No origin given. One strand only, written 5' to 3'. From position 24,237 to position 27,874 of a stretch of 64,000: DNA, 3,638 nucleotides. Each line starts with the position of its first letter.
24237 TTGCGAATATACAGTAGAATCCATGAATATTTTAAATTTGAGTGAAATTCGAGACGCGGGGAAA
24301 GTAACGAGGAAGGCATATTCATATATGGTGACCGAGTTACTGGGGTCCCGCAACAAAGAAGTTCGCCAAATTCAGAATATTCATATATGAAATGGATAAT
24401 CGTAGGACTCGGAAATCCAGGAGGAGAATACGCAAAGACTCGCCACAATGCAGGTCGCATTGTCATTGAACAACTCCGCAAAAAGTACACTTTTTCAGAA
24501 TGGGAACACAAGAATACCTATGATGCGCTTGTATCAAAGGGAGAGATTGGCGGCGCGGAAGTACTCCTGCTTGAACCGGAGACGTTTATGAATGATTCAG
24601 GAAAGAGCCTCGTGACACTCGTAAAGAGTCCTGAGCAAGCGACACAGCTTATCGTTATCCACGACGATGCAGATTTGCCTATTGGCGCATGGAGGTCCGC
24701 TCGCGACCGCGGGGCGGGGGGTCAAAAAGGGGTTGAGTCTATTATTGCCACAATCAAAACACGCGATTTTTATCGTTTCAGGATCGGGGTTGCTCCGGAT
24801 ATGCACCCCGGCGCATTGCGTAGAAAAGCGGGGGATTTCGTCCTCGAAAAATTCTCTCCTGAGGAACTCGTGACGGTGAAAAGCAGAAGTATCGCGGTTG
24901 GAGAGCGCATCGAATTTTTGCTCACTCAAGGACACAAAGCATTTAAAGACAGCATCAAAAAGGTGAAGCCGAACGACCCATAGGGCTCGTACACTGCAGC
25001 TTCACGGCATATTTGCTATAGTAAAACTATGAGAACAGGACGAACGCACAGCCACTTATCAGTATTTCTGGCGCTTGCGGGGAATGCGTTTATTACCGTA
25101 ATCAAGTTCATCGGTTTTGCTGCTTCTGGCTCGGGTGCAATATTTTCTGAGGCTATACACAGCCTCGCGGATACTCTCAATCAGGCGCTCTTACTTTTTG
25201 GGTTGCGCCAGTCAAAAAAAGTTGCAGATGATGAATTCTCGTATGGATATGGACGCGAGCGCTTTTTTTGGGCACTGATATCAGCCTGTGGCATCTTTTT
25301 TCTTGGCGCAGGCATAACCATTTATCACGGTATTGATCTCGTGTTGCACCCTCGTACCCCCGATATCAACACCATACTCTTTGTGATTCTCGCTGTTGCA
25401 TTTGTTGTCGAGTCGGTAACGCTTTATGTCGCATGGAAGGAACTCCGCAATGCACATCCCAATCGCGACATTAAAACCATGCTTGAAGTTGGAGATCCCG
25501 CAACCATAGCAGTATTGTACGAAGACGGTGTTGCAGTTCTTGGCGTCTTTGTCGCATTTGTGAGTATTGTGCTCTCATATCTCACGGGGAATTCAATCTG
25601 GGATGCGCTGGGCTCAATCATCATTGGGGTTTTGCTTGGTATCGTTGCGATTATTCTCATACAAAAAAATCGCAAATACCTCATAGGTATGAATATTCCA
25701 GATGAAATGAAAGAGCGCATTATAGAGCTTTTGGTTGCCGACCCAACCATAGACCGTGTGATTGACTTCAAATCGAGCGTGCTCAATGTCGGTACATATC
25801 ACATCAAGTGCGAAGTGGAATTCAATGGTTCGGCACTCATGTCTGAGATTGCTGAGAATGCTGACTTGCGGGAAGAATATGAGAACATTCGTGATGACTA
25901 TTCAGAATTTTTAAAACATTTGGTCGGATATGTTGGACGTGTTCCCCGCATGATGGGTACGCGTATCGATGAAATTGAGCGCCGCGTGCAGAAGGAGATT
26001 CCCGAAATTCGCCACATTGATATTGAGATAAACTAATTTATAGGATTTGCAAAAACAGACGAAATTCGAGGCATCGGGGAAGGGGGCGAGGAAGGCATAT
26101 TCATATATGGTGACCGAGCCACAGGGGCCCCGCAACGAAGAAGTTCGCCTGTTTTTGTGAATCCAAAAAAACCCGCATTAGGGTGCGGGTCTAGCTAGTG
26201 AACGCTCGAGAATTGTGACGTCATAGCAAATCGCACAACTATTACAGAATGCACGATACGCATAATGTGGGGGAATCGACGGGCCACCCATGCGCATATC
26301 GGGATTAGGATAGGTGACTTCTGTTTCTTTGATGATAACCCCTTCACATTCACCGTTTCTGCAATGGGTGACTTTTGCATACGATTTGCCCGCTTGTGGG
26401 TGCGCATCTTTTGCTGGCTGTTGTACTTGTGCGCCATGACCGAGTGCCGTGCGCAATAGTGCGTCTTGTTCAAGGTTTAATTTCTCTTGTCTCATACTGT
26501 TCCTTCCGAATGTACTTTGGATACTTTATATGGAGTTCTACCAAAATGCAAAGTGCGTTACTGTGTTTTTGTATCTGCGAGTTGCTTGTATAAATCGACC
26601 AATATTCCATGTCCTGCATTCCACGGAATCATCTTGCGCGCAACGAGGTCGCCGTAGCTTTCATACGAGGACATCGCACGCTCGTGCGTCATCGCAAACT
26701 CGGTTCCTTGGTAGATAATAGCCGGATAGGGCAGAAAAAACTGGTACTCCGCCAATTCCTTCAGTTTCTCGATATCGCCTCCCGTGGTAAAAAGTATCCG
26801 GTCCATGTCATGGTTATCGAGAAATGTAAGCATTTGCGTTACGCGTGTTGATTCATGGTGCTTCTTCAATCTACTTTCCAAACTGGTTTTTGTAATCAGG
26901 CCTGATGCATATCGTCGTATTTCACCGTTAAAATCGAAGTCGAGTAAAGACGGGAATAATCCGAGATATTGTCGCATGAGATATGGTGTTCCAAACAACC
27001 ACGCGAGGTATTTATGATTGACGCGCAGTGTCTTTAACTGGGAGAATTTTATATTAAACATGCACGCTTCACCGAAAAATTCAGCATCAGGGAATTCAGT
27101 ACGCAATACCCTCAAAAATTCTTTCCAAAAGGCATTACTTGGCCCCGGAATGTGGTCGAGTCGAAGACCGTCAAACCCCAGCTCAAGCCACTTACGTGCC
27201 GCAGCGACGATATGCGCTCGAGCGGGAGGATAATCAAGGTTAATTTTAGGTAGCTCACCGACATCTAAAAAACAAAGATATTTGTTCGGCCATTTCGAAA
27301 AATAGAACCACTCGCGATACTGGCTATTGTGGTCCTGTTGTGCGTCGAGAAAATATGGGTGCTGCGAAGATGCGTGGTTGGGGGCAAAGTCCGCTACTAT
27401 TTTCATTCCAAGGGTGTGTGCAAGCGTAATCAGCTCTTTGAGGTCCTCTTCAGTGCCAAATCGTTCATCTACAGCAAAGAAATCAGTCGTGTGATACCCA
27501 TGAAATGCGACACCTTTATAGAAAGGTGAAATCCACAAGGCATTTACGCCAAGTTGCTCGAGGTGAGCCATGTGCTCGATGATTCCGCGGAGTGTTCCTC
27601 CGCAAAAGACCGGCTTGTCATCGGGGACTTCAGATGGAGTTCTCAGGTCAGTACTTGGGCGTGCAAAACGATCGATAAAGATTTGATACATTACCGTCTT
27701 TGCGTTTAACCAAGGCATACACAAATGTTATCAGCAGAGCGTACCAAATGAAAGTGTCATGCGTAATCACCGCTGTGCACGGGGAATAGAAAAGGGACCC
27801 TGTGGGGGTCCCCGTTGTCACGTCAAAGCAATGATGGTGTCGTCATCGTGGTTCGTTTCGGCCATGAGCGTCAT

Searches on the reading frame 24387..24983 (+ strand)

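Call 68: search_protein_families(library=pfam, proteins=[window:24387-24983:+], max_evalue=0.00001)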
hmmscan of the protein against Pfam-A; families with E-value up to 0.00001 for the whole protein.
window:24387-24983:+ (198 aa): 1 family
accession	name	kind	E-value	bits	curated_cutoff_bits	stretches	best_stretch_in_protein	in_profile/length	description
PF01195.25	Pept_tRNA_hydro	-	2.8e-47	161.3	27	1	4-185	1-177/183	Peptidyl-tRNA hydrolase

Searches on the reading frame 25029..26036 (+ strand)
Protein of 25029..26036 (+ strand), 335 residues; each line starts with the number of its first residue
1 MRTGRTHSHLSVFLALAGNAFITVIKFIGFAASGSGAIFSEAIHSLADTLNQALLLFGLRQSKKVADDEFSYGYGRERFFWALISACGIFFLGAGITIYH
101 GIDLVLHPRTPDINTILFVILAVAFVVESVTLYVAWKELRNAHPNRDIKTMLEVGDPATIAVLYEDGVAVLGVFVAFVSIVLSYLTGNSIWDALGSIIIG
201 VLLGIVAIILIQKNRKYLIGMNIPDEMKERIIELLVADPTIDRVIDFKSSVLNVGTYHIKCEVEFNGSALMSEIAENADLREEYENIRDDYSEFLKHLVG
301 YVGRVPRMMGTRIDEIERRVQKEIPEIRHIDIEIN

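Call 15: search_protein_families(library=pfam, proteins=[window:25029-26036:+], max_evalue=0.00001)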
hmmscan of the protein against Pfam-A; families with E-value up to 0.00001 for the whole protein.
window:25029-26036:+ (335 aa): 1 family
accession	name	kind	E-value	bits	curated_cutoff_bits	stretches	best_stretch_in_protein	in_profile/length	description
PF01545.26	Cation_efflux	-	2.4e-34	119.3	26.6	1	12-218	1-197/198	Cation efflux family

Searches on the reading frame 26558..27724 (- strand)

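Call 68: search_protein_families(library=pfam, proteins=[window:26558-27724:-], max_evalue=0.00001)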
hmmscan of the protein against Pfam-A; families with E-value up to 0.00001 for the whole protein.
window:26558-27724:- (388 aa): 1 family
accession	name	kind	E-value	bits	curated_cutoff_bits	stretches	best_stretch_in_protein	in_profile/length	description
PF00128.31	Alpha-amylase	-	2.8e-48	165.7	22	2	14-193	1-191/446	Alpha amylase, catalytic domain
